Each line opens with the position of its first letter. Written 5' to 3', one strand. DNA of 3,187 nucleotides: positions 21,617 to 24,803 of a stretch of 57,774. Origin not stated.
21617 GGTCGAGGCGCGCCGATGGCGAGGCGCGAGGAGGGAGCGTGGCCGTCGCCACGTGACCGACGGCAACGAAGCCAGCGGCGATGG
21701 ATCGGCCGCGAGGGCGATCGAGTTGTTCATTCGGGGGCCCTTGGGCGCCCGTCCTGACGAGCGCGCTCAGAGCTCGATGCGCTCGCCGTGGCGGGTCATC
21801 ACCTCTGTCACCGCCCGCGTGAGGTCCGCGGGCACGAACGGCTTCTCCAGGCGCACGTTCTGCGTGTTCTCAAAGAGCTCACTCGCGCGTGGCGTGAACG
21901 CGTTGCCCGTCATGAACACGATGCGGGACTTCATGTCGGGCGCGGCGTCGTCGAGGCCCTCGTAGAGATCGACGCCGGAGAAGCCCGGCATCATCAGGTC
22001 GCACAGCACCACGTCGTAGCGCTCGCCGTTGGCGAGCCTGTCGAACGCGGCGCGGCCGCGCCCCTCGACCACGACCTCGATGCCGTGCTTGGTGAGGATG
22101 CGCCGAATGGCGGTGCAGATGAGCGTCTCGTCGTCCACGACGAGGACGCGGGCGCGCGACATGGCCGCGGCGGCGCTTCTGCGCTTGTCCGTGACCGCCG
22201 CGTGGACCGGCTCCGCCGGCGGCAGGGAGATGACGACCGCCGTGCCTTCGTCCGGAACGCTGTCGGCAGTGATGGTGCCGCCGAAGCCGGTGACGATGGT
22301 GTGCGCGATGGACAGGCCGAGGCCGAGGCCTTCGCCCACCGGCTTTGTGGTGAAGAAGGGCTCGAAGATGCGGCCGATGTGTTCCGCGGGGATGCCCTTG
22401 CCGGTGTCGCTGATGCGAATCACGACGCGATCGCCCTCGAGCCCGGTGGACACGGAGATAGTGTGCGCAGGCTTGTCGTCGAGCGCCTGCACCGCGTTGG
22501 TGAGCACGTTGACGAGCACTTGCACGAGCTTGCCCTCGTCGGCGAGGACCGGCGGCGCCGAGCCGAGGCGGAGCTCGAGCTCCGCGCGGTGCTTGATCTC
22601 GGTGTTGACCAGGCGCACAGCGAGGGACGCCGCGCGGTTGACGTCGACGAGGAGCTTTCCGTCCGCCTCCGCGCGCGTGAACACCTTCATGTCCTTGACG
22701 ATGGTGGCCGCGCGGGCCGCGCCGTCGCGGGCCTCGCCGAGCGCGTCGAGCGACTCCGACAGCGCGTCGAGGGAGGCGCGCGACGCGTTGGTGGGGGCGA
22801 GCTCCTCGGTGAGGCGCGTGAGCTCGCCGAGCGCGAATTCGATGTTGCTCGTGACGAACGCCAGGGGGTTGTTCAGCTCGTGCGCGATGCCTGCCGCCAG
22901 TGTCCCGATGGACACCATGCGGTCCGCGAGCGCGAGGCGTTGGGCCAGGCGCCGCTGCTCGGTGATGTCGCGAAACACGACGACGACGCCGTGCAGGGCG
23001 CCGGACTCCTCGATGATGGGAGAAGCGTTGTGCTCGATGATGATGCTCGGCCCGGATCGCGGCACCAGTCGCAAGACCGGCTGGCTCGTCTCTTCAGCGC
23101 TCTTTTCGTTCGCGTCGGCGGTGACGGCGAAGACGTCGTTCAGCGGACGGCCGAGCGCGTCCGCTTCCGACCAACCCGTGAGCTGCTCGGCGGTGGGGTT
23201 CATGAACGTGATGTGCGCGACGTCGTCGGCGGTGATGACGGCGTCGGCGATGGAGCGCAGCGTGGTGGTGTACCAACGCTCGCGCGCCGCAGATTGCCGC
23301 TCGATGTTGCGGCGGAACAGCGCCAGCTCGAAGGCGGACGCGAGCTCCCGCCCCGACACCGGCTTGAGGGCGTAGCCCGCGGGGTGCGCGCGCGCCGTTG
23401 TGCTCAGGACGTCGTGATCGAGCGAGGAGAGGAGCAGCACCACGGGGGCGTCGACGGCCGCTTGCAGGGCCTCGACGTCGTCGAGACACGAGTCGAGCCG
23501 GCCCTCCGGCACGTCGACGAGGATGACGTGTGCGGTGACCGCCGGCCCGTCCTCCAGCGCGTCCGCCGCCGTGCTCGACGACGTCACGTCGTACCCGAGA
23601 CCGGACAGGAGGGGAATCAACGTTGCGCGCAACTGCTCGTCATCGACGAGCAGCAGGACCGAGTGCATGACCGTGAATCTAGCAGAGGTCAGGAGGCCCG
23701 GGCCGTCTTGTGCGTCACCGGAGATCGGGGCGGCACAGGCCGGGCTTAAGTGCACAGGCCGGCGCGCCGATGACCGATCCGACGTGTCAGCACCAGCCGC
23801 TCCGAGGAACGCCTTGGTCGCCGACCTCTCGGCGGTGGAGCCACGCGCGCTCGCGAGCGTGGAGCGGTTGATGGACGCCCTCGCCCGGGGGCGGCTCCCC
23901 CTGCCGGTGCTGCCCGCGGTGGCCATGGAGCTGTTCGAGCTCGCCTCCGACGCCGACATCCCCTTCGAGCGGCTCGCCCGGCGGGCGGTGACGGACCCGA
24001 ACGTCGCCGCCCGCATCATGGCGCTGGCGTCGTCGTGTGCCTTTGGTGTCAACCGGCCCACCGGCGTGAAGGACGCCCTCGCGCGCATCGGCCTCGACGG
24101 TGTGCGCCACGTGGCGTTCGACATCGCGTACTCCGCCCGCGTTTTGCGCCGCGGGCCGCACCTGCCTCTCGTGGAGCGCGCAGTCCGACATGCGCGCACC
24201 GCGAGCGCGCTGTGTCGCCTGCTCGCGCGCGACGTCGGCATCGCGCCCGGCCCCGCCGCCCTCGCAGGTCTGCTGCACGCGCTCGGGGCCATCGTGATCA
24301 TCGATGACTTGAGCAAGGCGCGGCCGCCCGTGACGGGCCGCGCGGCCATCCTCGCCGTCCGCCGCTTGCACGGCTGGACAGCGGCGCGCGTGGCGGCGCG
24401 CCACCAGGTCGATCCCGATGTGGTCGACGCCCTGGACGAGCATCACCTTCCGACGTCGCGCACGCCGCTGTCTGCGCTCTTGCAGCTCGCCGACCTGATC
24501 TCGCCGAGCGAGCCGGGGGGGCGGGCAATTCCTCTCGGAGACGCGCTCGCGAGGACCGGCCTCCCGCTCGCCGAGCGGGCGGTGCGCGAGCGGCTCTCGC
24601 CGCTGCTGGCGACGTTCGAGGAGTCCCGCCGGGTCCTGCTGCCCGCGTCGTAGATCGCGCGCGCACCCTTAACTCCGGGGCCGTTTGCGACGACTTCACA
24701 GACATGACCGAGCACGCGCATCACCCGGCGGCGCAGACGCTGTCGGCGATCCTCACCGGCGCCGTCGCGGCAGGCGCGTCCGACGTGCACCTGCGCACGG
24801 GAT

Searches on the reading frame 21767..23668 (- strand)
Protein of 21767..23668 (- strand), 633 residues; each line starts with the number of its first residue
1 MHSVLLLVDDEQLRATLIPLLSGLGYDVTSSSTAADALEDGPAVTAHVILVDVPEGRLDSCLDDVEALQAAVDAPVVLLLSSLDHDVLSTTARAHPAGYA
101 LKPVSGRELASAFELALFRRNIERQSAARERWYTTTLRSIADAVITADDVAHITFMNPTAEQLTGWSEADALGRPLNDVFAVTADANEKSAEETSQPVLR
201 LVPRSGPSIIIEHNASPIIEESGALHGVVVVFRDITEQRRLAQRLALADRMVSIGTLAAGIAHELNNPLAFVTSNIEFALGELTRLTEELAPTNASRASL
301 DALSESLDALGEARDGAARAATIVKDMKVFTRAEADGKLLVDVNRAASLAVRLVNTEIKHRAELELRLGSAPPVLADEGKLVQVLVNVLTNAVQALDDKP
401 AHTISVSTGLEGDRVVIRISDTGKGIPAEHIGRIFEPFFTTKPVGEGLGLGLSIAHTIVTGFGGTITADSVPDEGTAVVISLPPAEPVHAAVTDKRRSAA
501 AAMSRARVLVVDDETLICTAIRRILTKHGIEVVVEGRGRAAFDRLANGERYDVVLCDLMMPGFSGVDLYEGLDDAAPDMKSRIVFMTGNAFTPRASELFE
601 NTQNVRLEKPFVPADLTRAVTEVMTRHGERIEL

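Call 12: search_protein_families(library=pfam, proteins=[window:21767-23668:-], max_evalue=0.0001)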
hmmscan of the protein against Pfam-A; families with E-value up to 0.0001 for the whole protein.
window:21767-23668:- (633 aa): 7 families
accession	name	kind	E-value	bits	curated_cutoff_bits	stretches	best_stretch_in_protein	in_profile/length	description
PF02518.31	HATPase_c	-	9.6e-26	90.8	26.4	1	377-485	2-110/111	Histidine kinase-, DNA gyrase B-, and HSP90-like ATPase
PF00072.30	Response_reg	-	5.4e-23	81.7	30.2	1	508-620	1-110/111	Response regulator receiver domain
PF00989.32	PAS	-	1.1e-13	51.6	22.6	1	136-235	6-113/113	PAS fold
PF08448.16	PAS_4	-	1.2e-10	42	23.1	1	137-240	1-110/110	PAS fold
PF13426.13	PAS_9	-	1.3e-09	38.7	27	1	142-237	2-103/103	PAS domain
PF13188.13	PAS_8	-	3.4e-06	27.2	21.8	1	135-183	5-50/65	PAS domain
PF00512.31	HisKA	-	5.5e-06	26.8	26.9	1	255-335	3-65/66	His Kinase A (phospho-acceptor) domain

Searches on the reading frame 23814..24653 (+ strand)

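Call 12: search_protein_families(library=pfam, proteins=[window:23814-24653:+], max_evalue=0.0001)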
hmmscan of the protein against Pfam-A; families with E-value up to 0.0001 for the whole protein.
window:23814-24653:+ (279 aa): 1 family
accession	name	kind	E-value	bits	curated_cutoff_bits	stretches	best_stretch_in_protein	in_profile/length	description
PF08668.18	HDOD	-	3.5e-21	76.1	22.9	1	30-173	1-146/196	HDOD domain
